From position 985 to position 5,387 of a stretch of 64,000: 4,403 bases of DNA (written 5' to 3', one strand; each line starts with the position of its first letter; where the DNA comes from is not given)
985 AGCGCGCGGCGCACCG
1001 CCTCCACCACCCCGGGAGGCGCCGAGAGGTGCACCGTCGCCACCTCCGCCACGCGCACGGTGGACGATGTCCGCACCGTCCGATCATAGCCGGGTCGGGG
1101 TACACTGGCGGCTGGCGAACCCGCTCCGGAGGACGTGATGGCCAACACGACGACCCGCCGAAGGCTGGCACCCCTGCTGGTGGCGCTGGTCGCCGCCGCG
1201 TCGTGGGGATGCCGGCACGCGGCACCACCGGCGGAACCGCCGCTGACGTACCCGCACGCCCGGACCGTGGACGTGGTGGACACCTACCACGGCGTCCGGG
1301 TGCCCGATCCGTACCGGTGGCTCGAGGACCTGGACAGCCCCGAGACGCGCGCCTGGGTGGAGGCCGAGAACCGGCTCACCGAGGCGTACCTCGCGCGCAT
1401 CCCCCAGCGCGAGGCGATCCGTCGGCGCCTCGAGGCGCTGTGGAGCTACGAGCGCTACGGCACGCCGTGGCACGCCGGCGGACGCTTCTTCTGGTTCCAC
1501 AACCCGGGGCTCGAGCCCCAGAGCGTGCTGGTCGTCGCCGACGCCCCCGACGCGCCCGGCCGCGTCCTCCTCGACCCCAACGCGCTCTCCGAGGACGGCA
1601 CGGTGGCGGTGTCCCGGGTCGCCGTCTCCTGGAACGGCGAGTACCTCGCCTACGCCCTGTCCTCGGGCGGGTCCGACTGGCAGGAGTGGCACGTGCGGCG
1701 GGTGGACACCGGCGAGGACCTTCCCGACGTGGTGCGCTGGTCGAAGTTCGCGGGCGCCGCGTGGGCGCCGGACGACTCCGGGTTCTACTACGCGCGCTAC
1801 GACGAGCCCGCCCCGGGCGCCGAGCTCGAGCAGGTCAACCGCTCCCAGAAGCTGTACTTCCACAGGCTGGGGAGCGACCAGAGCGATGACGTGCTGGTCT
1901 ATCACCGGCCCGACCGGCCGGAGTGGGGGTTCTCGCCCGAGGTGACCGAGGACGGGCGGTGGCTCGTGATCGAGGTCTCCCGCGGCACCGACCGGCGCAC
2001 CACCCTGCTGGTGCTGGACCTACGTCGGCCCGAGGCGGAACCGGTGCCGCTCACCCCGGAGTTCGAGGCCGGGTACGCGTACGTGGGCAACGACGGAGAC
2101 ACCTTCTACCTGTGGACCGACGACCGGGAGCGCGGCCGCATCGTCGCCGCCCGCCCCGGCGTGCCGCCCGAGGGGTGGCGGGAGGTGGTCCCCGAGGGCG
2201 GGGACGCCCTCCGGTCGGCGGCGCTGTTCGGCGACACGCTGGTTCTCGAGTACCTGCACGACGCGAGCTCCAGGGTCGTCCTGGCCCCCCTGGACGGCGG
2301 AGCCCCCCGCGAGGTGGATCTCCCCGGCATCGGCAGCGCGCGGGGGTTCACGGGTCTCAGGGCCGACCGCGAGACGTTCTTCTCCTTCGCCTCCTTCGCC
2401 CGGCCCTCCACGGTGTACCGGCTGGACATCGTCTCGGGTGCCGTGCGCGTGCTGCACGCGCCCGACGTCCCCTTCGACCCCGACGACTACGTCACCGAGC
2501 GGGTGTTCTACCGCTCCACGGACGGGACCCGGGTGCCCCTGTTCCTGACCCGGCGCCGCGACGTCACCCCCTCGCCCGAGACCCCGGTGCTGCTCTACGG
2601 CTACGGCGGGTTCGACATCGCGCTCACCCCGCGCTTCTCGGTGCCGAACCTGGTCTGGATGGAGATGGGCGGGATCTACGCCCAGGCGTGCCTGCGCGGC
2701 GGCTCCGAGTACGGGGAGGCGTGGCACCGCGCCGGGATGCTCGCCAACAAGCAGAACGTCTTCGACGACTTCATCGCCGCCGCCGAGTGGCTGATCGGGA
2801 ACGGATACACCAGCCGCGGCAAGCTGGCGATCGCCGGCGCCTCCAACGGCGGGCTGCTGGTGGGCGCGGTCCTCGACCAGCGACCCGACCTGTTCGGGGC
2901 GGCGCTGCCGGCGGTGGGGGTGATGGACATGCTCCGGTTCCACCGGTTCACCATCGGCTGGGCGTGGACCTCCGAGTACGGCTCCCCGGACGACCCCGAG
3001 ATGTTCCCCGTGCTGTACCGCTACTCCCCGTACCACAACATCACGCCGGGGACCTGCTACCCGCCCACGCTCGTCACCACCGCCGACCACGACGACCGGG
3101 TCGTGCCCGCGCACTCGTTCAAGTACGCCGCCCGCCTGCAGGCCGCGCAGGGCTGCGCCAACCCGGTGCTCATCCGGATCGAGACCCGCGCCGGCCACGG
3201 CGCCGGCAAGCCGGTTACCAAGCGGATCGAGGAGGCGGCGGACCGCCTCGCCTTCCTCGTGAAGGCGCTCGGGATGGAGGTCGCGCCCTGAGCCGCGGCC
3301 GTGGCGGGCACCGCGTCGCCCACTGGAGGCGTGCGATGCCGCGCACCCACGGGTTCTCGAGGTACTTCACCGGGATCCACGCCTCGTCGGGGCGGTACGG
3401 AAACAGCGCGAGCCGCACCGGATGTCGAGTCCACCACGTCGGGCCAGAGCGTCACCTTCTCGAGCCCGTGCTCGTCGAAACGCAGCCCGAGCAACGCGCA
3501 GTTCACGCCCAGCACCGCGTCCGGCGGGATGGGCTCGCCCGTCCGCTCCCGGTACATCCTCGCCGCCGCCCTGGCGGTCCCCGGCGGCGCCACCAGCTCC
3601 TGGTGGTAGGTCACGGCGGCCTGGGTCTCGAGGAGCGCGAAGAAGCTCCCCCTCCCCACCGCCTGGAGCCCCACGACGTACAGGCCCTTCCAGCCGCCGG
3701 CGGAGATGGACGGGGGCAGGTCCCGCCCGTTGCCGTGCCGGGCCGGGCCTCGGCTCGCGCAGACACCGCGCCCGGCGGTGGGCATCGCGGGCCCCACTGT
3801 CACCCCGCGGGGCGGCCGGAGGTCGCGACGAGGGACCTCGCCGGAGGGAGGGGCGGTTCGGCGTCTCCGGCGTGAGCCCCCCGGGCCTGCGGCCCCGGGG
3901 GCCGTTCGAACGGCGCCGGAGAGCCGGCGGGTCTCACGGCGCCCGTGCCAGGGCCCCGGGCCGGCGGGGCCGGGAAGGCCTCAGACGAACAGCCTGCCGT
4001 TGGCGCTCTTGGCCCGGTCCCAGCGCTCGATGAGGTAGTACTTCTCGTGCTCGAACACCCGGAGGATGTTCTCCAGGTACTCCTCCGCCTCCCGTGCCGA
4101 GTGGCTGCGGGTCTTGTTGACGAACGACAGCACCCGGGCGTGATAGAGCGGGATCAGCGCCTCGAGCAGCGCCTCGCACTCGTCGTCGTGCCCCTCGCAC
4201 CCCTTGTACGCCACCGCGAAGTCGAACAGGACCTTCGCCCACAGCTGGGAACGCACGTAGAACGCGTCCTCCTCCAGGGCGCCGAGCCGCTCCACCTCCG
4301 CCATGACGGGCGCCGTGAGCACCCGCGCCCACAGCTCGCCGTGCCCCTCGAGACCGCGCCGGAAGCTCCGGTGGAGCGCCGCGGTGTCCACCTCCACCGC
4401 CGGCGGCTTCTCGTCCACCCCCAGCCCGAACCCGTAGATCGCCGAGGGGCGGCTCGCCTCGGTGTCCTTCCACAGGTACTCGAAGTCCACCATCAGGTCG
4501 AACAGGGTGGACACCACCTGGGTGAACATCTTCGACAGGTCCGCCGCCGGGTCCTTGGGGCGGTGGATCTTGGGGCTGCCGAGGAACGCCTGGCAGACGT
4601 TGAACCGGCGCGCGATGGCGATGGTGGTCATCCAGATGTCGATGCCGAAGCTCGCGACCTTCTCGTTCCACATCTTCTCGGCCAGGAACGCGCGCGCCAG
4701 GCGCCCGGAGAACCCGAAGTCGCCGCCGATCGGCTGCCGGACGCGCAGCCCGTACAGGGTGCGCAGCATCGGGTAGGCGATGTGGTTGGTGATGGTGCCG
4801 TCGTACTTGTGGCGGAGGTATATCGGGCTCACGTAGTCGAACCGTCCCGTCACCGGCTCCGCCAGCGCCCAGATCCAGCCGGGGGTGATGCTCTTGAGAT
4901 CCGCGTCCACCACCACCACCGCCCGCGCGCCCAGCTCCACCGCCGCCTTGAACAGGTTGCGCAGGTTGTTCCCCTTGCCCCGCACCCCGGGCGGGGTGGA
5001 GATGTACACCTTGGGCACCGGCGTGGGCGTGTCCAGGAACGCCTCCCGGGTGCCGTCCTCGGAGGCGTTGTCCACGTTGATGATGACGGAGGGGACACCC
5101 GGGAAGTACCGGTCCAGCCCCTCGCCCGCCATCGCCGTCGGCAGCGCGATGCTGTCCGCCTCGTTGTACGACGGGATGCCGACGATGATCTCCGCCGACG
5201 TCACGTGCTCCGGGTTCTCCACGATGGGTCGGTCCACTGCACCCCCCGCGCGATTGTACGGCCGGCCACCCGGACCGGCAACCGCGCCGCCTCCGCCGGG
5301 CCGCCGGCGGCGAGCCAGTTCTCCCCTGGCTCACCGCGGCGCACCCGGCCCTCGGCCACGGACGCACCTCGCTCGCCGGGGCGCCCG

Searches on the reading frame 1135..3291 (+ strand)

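Call 91: search_protein_families(library=pfam, proteins=[window:1135-3291:+], max_evalue=0.00001)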
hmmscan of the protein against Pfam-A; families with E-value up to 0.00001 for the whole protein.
window:1135-3291:+ (718 aa): 2 families
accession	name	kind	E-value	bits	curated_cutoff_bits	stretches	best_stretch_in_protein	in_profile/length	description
PF02897.21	Peptidase_S9_N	-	9.5e-118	394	24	1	41-441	3-412/414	Prolyl oligopeptidase, N-terminal beta-propeller domain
PF00326.27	Peptidase_S9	-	2.6e-60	204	22.6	1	500-714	2-212/213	Prolyl oligopeptidase family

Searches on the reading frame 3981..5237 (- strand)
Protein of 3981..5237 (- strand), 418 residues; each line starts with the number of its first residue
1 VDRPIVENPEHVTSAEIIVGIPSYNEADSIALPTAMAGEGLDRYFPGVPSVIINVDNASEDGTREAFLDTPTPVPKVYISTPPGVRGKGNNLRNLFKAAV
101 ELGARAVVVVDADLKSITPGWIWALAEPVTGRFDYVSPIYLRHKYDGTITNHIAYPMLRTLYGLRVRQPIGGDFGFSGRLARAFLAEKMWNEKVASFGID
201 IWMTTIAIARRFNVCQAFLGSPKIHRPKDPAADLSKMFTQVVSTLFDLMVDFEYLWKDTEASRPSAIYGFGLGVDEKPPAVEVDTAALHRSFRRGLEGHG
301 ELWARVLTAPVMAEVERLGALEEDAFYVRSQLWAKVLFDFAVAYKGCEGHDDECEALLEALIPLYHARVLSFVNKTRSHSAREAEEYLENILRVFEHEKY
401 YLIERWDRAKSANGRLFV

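Call 91: search_protein_families(library=pfam, proteins=[window:3981-5237:-], max_evalue=0.00001)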
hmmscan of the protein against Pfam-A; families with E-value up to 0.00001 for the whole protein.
window:3981-5237:- (418 aa): 2 families
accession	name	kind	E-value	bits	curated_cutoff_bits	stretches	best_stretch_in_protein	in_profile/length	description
PF21969.2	MGS_GT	-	1.6e-06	28.2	27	1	87-243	75-235/239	Mannosylglycerate synthase, GT domain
PF00535.33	Glycos_transf_2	-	5.7e-06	26.8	23.3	0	19-189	2-167/168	Glycosyl transferase family 2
